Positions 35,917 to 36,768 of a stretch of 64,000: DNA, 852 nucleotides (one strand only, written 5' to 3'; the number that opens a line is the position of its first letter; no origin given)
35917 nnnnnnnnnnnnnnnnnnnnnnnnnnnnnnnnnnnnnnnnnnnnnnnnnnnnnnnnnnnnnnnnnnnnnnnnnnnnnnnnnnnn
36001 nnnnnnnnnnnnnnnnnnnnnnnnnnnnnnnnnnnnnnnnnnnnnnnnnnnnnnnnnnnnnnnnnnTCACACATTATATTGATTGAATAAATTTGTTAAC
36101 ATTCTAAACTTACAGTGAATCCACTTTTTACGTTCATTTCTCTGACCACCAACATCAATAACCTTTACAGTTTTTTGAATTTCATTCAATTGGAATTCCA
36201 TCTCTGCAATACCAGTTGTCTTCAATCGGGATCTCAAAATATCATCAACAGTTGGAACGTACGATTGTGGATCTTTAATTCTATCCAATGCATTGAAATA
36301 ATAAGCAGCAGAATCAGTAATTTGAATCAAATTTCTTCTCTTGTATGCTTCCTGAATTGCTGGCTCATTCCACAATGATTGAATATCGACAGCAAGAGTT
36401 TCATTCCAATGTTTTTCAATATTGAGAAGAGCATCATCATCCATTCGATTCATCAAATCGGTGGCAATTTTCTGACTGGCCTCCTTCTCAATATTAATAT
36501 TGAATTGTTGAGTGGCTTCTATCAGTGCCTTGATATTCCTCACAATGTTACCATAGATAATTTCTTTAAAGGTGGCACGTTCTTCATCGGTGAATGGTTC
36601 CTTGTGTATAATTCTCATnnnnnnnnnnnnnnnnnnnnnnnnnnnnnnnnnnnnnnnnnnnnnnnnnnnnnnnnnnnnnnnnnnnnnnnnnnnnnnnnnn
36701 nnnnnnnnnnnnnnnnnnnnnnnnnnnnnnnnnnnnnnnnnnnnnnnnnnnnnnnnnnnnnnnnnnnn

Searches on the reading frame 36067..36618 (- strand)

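Call 13: search_protein_families(library=pfam, proteins=[window:36067-36618:-], max_evalue=0.01)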
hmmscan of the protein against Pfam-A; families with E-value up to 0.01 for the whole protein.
window:36067-36618:- (183 aa): 1 family
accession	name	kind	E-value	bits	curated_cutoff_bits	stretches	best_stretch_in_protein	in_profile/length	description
PF00503.26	G-alpha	-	6.3e-52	177.2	48.8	1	1-172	41-205/333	G-protein alpha subunit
